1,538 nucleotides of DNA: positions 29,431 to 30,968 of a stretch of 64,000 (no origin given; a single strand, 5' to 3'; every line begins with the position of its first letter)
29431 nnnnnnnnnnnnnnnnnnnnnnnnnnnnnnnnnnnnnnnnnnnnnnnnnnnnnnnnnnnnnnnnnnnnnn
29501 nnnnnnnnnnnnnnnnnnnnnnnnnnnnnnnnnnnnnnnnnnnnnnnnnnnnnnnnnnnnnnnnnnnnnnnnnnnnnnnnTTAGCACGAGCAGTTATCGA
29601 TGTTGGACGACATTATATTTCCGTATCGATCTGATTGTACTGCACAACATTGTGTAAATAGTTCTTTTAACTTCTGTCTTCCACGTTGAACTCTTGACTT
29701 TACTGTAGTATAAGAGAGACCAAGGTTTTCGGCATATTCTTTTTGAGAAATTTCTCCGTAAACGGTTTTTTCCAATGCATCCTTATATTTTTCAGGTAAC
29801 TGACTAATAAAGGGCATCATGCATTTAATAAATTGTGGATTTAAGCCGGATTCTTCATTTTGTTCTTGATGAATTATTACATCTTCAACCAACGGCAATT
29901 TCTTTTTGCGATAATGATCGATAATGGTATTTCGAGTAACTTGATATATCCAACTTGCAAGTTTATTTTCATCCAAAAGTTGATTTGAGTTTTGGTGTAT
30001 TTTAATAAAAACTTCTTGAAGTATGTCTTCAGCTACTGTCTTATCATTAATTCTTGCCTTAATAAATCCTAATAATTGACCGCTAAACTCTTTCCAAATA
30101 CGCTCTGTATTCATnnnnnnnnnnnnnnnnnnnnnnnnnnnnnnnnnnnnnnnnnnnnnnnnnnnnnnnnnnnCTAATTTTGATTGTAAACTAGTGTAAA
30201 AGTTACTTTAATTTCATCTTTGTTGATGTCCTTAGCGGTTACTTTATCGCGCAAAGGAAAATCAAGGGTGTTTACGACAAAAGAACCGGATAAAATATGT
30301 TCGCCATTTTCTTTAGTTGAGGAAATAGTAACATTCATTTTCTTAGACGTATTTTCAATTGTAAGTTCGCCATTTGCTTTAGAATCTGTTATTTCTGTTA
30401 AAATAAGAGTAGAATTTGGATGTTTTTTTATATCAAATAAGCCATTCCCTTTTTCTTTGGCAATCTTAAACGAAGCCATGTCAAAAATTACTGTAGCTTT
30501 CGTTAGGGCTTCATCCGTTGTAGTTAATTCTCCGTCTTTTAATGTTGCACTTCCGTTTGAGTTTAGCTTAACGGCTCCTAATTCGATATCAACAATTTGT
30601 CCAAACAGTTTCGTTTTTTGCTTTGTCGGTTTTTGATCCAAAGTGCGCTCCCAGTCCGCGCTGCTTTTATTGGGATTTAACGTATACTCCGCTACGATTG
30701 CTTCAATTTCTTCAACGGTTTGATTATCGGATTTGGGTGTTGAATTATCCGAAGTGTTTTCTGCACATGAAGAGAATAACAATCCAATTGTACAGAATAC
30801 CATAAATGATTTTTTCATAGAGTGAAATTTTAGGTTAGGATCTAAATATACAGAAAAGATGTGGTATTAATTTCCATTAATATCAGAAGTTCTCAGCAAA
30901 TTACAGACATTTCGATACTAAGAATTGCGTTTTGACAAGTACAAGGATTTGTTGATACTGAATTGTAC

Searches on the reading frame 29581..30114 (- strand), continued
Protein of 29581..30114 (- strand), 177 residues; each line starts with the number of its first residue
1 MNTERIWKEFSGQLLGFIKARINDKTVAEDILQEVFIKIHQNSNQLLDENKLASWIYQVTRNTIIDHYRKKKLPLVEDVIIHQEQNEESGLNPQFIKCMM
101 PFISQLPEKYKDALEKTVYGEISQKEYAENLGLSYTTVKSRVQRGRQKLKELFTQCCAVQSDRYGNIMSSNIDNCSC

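Call 31: search_protein_families(library=ncbifam, proteins=[L039:3594-4385:+, L061:3692-4468:+, L066:1178-2017:+, L068:3642-4079:+, L070:3639-4586:+, L076:3795-4880:+, L062:354-1766:+, L017:3614-4156:+], max_evalue=0.00001)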
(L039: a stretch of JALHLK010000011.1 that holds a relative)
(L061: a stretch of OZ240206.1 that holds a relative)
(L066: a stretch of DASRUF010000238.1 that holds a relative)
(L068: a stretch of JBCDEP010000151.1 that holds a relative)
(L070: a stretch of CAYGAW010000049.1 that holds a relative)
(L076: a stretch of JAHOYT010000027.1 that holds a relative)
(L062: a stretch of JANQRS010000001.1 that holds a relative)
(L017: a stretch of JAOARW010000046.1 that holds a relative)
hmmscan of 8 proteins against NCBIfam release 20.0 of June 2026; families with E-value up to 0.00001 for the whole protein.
L039:3594-4385:+ (263 aa): 47 families (the best 25 are shown)
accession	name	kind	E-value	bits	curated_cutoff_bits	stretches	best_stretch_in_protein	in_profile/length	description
NF008823.0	PRK11873.1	subfamily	1.1e-97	326.7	263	1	3-263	5-268/272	arsenite methyltransferase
NF041537.1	ArsM_AhpD_UU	exception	1.1e-48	165.8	510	1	3-226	11-232/345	arsenite methyltransferase/AhpD domain selenoprotein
NF047649.1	MTase_UXPK_star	exception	5.2e-45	153.6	460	1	3-220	11-227/283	methyltransferase/UXPK-star double selenoprotein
NF041536.1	ArsM_DUF2284_UU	exception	9.1e-45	152.8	575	1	49-227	55-233/459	arsenite methyltransferase/DUF2284 domain selenoprotein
NF040538.1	methyl_ArsM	equivalog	7.8e-40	137.1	500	2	135-225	167-259/356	arsinothricin biosynthesis methyltransferase ArsM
NF040539.1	AST_met_ArsM_2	exception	2.9e-30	106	240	1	70-222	56-211/262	putative arsinothricin biosynthesis methyltransferase ArsM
NF038099.1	AsSugarArsM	exception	3.1e-28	98.9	400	1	29-231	22-228/321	arsenosugar biosynthesis arsenite methyltransferase ArsM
NF045667.1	MTase_DVU1556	equivalog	2e-25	89.5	155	1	64-219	16-163/213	DVU_1556 family methyltransferase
NF001244.0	PRK00216.1-5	equivalog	6e-19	68.3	216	1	67-181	45-160/236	bifunctional demethylmenaquinone methyltransferase/2-methoxy-6-polyprenyl-1,4-benzoquinol methylase UbiE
TIGR01934.1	MenG_MenH_UbiE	subfamily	2.2e-17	63.1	158.35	1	67-178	36-145/223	ubiquinone/menaquinone biosynthesis methyltransferase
NF001240.0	PRK00216.1-1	equivalog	4.5e-17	61.9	378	1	64-174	57-168/251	bifunctional demethylmenaquinone methyltransferase/2-methoxy-6-polyprenyl-1,4-benzoquinol methylase UbiE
NF001243.0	PRK00216.1-4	equivalog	8.4e-17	61.3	235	1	65-172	42-149/237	demethylmenaquinone methyltransferase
TIGR02072.1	BioC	equivalog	1.3e-16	61.1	184.95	1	69-179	33-137/244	malonyl-ACP O-methyltransferase BioC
NF052510.1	methyltran_MpqE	exception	5.5e-16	58.7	335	1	65-172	41-149/234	methyl-plastoquinone biosynthesis methyltransferase MpqE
TIGR02752.1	MenG_heptapren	equivalog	6.3e-16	58.6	419.85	1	66-173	41-148/231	demethylmenaquinone methyltransferase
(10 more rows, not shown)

L061:3692-4468:+ (258 aa): 38 families (the best 25 are shown)
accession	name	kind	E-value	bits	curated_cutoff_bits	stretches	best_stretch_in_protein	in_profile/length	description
NF008823.0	PRK11873.1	subfamily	1.3e-84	283.9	263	1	4-244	3-235/272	arsenite methyltransferase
NF041537.1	ArsM_AhpD_UU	exception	2.7e-47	161.2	510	1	53-240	43-230/345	arsenite methyltransferase/AhpD domain selenoprotein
NF047649.1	MTase_UXPK_star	exception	1.3e-44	152.4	460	1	54-236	44-227/283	methyltransferase/UXPK-star double selenoprotein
NF041536.1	ArsM_DUF2284_UU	exception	1.6e-42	145.4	575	1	57-245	46-234/459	arsenite methyltransferase/DUF2284 domain selenoprotein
NF040538.1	methyl_ArsM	equivalog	1e-39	136.8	500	2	56-150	32-128/356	arsinothricin biosynthesis methyltransferase ArsM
NF045667.1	MTase_DVU1556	equivalog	1.9e-26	92.9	155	1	81-239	16-166/213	DVU_1556 family methyltransferase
NF038099.1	AsSugarArsM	exception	1.9e-21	76.6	400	1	66-238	37-219/321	arsenosugar biosynthesis arsenite methyltransferase ArsM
NF040539.1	AST_met_ArsM_2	exception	1.2e-17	64.7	240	1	89-239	58-212/262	putative arsinothricin biosynthesis methyltransferase ArsM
NF001240.0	PRK00216.1-1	equivalog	5.1e-17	61.7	378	1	82-191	58-168/251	bifunctional demethylmenaquinone methyltransferase/2-methoxy-6-polyprenyl-1,4-benzoquinol methylase UbiE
TIGR02072.1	BioC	equivalog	1.2e-15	58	184.95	1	89-195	36-136/244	malonyl-ACP O-methyltransferase BioC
TIGR02752.1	MenG_heptapren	equivalog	1.6e-15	57.3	419.85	1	85-190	43-148/231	demethylmenaquinone methyltransferase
NF001244.0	PRK00216.1-5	equivalog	3.6e-15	55.9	216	1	85-195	46-157/236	bifunctional demethylmenaquinone methyltransferase/2-methoxy-6-polyprenyl-1,4-benzoquinol methylase UbiE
NF001243.0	PRK00216.1-4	equivalog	6.1e-15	55.2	235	1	85-190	45-150/237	demethylmenaquinone methyltransferase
NF052510.1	methyltran_MpqE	exception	1.8e-14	53.7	335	1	83-189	42-149/234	methyl-plastoquinone biosynthesis methyltransferase MpqE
NF043040.1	corrin_prot_MT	hypoth_equivalog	1.4e-13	50.8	180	1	86-195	40-151/216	corrinoid protein-associated methyltransferase CpaM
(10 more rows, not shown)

L066:1178-2017:+ (279 aa): 41 families (the best 25 are shown)
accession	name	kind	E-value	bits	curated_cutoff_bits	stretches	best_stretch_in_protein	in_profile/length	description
NF008823.0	PRK11873.1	subfamily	8.2e-98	327.2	263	1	5-276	3-270/272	arsenite methyltransferase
NF041537.1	ArsM_AhpD_UU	exception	1.2e-49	169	510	1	57-242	42-228/345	arsenite methyltransferase/AhpD domain selenoprotein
NF047649.1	MTase_UXPK_star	exception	3.3e-48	164.1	460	1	54-239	40-226/283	methyltransferase/UXPK-star double selenoprotein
NF041536.1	ArsM_DUF2284_UU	exception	2.3e-46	158.1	575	1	57-242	42-228/459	arsenite methyltransferase/DUF2284 domain selenoprotein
NF040538.1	methyl_ArsM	equivalog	3.4e-43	148.2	500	2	155-249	167-263/356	arsinothricin biosynthesis methyltransferase ArsM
NF038099.1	AsSugarArsM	exception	3e-29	102.2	400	1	73-248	41-225/321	arsenosugar biosynthesis arsenite methyltransferase ArsM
NF045667.1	MTase_DVU1556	equivalog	1.1e-27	96.8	155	1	83-237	15-161/213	DVU_1556 family methyltransferase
NF040539.1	AST_met_ArsM_2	exception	5.5e-27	95.3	240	1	92-242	58-211/262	putative arsinothricin biosynthesis methyltransferase ArsM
NF001244.0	PRK00216.1-5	equivalog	6.8e-17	61.5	216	1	84-202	42-161/236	bifunctional demethylmenaquinone methyltransferase/2-methoxy-6-polyprenyl-1,4-benzoquinol methylase UbiE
NF001240.0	PRK00216.1-1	equivalog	1.7e-16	60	378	1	83-271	56-244/251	bifunctional demethylmenaquinone methyltransferase/2-methoxy-6-polyprenyl-1,4-benzoquinol methylase UbiE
TIGR01934.1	MenG_MenH_UbiE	subfamily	3.4e-16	59.2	158.35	1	84-201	33-148/223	ubiquinone/menaquinone biosynthesis methyltransferase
TIGR02072.1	BioC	equivalog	9.8e-16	58.3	184.95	1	92-198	36-136/244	malonyl-ACP O-methyltransferase BioC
NF052510.1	methyltran_MpqE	exception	1.6e-15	57.1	335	1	83-192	39-149/234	methyl-plastoquinone biosynthesis methyltransferase MpqE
NF043040.1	corrin_prot_MT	hypoth_equivalog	1.8e-15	57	180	1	88-210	38-163/216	corrinoid protein-associated methyltransferase CpaM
TIGR02752.1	MenG_heptapren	equivalog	1e-11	44.8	419.85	1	85-193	40-148/231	demethylmenaquinone methyltransferase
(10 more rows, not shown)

L068:3642-4079:+ (145 aa): 2 families
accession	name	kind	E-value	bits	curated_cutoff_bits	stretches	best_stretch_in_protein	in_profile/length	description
NF041414.1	ArsI_CadI_VOC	equivalog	1.9e-56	189.7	116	1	3-133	1-131/147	ArsI/CadI family heavy metal resistance metalloenzyme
TIGR02295.1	HpaD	equivalog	1.9e-06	27.3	321.4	1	7-119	9-120/298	3,4-dihydroxyphenylacetate 2,3-dioxygenase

L070:3639-4586:+ (315 aa): 2 families
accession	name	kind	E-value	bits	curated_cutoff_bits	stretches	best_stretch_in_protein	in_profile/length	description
NF033936.1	CuZnOut_SO0444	equivalog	2.4e-22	79.6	300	2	25-160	2-137/351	SO_0444 family Cu/Zn efflux transporter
NF040736.1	efflux_SaoE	equivalog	1.9e-21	76.7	325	1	16-311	3-299/352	efflux transporter SaoE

L076:3795-4880:+ (361 aa): 3 families
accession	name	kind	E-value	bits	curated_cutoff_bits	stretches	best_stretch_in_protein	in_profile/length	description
NF033936.1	CuZnOut_SO0444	equivalog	5.5e-39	134.3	300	1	15-356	5-308/351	SO_0444 family Cu/Zn efflux transporter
NF040736.1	efflux_SaoE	equivalog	5.2e-31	108.2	325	2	202-361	140-298/352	efflux transporter SaoE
NF037962.1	arsenic_eff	subfamily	3.2e-06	26.7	100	0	16-287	4-225/287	arsenic efflux protein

L062:354-1766:+ (470 aa): 7 families
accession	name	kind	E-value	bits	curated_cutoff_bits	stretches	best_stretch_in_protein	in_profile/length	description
TIGR04018.1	Bthiol_YpdA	hypoth_equivalog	2.7e-13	49.4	339.9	0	8-54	2-48/316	YpdA family putative bacillithiol disulfide reductase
NF040505.1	ArsO_flavin_mono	equivalog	7.5e-11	42.1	425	0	8-92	3-80/346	ArsO family NAD(P)H-dependent flavin-containing monooxygenase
NF009409.0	PRK12770.1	subfamily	2.4e-07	30.2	343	0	192-224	163-196/360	putative glutamate synthase subunit beta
TIGR01292.1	TRX_reduct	equivalog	2e-06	26.9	343.45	0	8-51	3-45/300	thioredoxin-disulfide reductase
TIGR03140.1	AhpF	equivalog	4.2e-06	25.6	502.9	0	199-223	350-374/515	alkyl hydroperoxide reductase subunit F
NF009410.0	PRK12771.1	subfamily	4.5e-06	25.5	516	0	8-41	141-174/566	NAD(P)-binding protein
TIGR03997.1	mycofact_OYE_2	equivalog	8.6e-06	24.4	793.15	0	8-51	382-425/645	mycofactocin system FadH/OYE family oxidoreductase 2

L017:3614-4156:+ (180 aa): 2 families
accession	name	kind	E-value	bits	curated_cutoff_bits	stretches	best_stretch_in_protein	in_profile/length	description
NF006305.0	PRK08493.1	equivalog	2.1e-17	62.5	591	1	78-175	3-96/819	NADH-quinone oxidoreductase subunit G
NF009454.0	PRK12814.1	equivalog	1.4e-13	50.1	916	1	78-160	5-89/657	putative NADPH-dependent glutamate synthase small subunit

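Call 32: find_related_loci(query=window:29581-30114:-, collection=metagenome_contigs, flank=2000)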
Query window:29581-30114:- (177 aa) in metagenome_contigs; peptide patterns used: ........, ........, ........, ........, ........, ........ (x = any residue, [..] = any of these).
343 stretches matched a pattern; 285 encode a relative of the query (tblastn E <= 1e-3); the best 80 are kept; 80 distinct loci.
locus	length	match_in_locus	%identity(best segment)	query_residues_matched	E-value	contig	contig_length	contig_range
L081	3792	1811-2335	55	3-177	2e-62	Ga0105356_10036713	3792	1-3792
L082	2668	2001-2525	55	3-177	1e-62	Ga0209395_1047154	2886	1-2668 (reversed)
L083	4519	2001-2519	53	2-177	1e-60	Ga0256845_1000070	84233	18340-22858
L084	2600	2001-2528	52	1-177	6e-61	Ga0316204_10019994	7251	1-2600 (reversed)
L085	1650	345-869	53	3-177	9e-63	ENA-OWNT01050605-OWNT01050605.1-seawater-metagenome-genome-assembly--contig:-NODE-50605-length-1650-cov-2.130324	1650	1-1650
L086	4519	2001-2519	54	3-177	1e-60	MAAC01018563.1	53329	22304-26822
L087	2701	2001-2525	52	3-177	5e-58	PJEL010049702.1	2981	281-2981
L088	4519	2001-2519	52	2-177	4e-58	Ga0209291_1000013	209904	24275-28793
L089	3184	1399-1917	52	2-177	1e-57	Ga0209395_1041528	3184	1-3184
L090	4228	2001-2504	52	2-169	7e-57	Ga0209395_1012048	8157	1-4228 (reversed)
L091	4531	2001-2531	47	1-177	4e-55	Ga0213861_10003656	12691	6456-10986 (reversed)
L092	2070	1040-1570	47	1-177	9e-56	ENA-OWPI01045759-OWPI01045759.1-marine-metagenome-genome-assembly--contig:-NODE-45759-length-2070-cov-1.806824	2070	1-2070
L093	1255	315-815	53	3-169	4e-57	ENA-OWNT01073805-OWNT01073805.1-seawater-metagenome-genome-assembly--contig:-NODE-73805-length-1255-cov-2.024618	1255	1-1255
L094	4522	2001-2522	48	3-176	1e-48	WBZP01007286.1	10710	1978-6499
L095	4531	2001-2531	44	2-177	7e-47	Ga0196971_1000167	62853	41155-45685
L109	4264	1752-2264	46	1-168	9e-45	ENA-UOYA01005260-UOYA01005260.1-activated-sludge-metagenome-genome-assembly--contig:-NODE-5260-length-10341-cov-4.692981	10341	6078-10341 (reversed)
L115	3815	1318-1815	45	6-168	4e-44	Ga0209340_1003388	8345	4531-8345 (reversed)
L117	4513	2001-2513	41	1-168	4e-43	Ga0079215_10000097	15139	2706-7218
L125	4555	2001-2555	40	2-177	4e-41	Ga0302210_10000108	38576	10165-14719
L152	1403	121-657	40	6-177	7e-38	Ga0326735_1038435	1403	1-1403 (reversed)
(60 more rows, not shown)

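Call 41: find_encoding_contigs(protein=P0001, flank=1500, max_places=3)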
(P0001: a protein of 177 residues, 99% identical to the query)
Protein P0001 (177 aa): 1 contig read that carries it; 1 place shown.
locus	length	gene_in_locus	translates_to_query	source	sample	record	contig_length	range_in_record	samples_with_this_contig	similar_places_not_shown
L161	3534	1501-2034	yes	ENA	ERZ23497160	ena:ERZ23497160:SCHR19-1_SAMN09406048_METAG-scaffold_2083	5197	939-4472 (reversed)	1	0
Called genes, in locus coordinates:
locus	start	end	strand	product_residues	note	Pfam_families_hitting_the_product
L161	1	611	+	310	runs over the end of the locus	PF01435:Peptidase_M48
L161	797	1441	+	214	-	PF04264:YceI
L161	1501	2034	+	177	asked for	PF04542:Sigma70_r2, PF08281:Sigma70_r4_2, PF04545:Sigma70_r4 (weak)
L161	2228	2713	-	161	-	PF25056:DUF7793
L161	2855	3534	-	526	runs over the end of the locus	-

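Call 42: find_encoding_contigs(protein=P0006, flank=1500, max_places=3)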
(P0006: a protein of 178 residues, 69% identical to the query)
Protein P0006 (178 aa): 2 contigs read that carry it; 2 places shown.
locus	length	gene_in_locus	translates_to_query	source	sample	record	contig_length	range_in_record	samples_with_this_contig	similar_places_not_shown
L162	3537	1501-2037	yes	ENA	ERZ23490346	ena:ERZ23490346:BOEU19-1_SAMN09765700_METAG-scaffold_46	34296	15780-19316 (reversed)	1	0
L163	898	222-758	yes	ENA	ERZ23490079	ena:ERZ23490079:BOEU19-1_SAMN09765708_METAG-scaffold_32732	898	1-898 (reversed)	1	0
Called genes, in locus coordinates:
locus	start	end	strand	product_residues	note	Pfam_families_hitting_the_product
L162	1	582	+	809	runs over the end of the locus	PF13620:CarboxypepD_reg, PF13715:CarbopepD_reg_2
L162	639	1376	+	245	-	PF13557:Phenol_MetA_deg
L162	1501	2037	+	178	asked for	PF04542:Sigma70_r2, PF08281:Sigma70_r4_2, PF04545:Sigma70_r4 (weak)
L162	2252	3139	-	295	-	-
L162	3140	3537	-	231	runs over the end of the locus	-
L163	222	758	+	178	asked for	PF04542:Sigma70_r2, PF08281:Sigma70_r4_2, PF04545:Sigma70_r4 (weak)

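Call 43: find_encoding_contigs(protein=P0009, flank=1500, max_places=3)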
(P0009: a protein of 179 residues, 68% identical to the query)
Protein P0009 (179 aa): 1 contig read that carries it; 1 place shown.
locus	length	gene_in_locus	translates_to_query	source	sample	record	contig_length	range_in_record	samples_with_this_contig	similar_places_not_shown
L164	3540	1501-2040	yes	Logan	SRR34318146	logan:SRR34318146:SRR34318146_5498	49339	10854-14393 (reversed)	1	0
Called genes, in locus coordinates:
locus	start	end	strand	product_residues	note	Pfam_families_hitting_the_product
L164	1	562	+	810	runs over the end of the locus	PF13620:CarboxypepD_reg, PF13715:CarbopepD_reg_2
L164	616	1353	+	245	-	-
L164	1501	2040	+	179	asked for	PF04542:Sigma70_r2, PF08281:Sigma70_r4_2, PF04545:Sigma70_r4 (weak)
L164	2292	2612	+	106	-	-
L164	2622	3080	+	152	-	-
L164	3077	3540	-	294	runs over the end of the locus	-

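Call 44: find_encoding_contigs(protein=P0011, flank=1500, max_places=3)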
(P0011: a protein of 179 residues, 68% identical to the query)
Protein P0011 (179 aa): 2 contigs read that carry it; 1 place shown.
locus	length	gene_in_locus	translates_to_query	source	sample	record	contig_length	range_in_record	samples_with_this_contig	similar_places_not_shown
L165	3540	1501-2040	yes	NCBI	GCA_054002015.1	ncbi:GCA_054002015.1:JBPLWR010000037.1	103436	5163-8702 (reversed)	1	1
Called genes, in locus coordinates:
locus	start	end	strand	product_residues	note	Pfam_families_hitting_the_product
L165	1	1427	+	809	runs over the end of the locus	PF13620:CarboxypepD_reg, PF13715:CarbopepD_reg_2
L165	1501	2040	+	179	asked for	PF04542:Sigma70_r2, PF08281:Sigma70_r4_2, PF04545:Sigma70_r4 (weak)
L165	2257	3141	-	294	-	-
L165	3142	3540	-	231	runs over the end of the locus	-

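Call 45: find_encoding_contigs(protein=P0002, flank=1500, max_places=2)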
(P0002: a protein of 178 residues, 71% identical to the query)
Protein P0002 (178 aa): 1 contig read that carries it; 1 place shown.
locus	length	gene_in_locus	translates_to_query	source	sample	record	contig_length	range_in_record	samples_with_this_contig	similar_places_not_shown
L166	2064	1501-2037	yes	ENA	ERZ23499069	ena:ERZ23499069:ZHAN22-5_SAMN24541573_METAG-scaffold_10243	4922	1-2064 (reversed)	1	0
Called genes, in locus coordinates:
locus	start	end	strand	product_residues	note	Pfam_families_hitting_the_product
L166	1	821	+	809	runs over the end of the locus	PF13620:CarboxypepD_reg, PF13715:CarbopepD_reg_2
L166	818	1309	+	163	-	-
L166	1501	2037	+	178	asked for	PF04542:Sigma70_r2, PF08281:Sigma70_r4_2, PF04545:Sigma70_r4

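Call 46: find_encoding_contigs(protein=P0008, flank=1500, max_places=2)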
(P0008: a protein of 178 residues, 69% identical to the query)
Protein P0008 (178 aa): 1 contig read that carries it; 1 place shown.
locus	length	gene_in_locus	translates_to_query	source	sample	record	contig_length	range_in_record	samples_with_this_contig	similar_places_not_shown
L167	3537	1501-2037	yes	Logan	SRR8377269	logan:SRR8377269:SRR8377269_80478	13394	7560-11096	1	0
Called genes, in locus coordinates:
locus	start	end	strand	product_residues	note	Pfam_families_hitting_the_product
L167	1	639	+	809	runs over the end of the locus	PF13620:CarboxypepD_reg, PF13715:CarbopepD_reg_2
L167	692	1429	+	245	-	PF13557:Phenol_MetA_deg (weak)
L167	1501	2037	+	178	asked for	PF04542:Sigma70_r2, PF08281:Sigma70_r4_2, PF04545:Sigma70_r4 (weak)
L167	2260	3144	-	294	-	-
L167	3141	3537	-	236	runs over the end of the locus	-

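Call 47: find_encoding_contigs(protein=P0015, flank=1500, max_places=2)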
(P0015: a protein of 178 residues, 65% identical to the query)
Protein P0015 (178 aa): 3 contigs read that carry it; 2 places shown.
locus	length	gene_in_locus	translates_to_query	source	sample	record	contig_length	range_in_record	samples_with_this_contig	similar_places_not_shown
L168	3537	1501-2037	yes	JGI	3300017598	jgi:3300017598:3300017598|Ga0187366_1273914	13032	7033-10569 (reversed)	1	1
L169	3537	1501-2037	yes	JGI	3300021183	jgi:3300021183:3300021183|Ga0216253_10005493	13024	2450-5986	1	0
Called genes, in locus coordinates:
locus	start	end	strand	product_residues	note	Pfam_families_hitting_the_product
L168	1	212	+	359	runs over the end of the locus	PF00793:DAHP_synth_1, PF01817:CM_2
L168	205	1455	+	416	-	PF00275:EPSP_synthase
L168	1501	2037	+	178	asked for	PF04542:Sigma70_r2, PF08281:Sigma70_r4_2, PF04545:Sigma70_r4 (weak)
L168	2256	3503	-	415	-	PF00009:GTP_EFTU, PF01926:MMR_HSR1 (faint), PF22594:GTP-eEF1A_C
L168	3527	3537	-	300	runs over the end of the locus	PF01507:PAPS_reduct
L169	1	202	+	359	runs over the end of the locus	PF00793:DAHP_synth_1, PF01817:CM_2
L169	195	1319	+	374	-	-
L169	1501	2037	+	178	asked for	PF04542:Sigma70_r2, PF08281:Sigma70_r4_2, PF04545:Sigma70_r4 (weak)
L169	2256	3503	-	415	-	PF00009:GTP_EFTU, PF01926:MMR_HSR1 (faint), PF22594:GTP-eEF1A_C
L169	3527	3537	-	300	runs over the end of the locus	PF01507:PAPS_reduct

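Call 48: find_encoding_contigs(protein=P0004, flank=1500, max_places=2)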
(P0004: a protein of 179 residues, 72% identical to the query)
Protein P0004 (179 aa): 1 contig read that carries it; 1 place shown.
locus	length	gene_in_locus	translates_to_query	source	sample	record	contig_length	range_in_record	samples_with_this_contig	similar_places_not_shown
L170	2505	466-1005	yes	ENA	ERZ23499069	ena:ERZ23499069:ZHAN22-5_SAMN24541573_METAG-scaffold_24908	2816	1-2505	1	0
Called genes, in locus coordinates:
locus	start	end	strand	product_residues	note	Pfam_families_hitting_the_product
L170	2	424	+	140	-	?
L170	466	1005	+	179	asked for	PF04542:Sigma70_r2, PF08281:Sigma70_r4_2, PF04545:Sigma70_r4 (weak)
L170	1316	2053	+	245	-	-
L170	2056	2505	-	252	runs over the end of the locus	?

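Call 63: search_protein_families(library=pfam, proteins=[L109:2391-2807:+, L117:2688-3293:+, L115:637-1080:+, L152:715-1179:+, L067:2119-2838:+, L125:1105-1914:+], max_evalue=0.001)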
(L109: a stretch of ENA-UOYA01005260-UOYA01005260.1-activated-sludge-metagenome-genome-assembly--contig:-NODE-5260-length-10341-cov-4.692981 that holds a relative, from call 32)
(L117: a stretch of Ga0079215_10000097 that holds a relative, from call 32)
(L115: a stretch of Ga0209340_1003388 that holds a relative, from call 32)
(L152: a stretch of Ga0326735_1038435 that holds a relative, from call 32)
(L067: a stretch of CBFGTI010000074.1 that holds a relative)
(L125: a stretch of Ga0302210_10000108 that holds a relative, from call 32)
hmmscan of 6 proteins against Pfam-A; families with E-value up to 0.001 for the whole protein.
L109:2391-2807:+ (139 aa): 2 families
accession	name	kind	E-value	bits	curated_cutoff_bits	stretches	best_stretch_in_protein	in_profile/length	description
PF10865.14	DUF2703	-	2.2e-36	125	23.6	1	30-138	1-113/120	Domain of unknown function (DUF2703)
PF14295.12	PAN_4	-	0.00048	20.5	27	1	97-134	4-42/51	PAN domain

L117:2688-3293:+ (202 aa): 1 family
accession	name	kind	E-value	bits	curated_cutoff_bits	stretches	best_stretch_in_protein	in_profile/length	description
PF10865.14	DUF2703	-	1.6e-30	106.1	23.6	1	37-150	2-119/120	Domain of unknown function (DUF2703)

L115:637-1080:+ (148 aa): 1 family
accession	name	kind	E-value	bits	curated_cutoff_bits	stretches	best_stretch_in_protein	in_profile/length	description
PF10865.14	DUF2703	-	2.6e-40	137.7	23.6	1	6-121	1-120/120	Domain of unknown function (DUF2703)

L152:715-1179:+ (155 aa): 1 family
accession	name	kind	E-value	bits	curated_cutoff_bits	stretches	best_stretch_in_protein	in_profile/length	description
PF20001.5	DUF6428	-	1.7e-65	220.1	28.7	1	3-155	1-155/155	Family of unknown function (DUF6428)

L067:2119-2838:+ (240 aa): 1 family
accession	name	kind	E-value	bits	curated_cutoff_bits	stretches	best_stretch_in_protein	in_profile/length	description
PF02585.22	PIG-L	-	4.9e-28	98.6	28.2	1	4-133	1-128/129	GlcNAc-PI de-N-acetylase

L125:1105-1914:+ (270 aa): 2 families
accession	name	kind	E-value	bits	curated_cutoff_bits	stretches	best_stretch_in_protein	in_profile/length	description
PF00132.30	Hexapep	-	9.7e-09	35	27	1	214-250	1-36/36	Bacterial transferase hexapeptide (six repeats)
PF25247.1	LbH_GLGC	-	9.5e-05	22.8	27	1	179-252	32-103/135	GLGC left-handed parallel beta-helix domain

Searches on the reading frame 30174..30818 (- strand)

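Call 3: search_protein_families(library=ncbifam, proteins=[window:30174-30818:-], max_evalue=1)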
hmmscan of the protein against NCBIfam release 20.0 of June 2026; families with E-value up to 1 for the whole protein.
window:30174-30818:- (214 aa): 2 families
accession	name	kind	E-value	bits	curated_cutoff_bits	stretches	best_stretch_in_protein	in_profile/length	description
NF050142.1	PG1828_fam_lipo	equivalog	0.018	15.8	50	1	1-43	1-49/59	PG1828 family lipoprotein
NF005754.0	PRK07578.1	equivalog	0.077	12.9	167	1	67-100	83-116/200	short chain dehydrogenase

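Call 4: search_protein_families(library=pfam, proteins=[window:30174-30818:-], max_evalue=1)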
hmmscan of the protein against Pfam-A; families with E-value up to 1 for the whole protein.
window:30174-30818:- (214 aa): 1 family
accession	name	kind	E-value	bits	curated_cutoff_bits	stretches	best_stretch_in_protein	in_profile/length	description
PF04264.18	YceI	-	7.2e-12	46.4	23.7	1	82-210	18-149/150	YceI-like domain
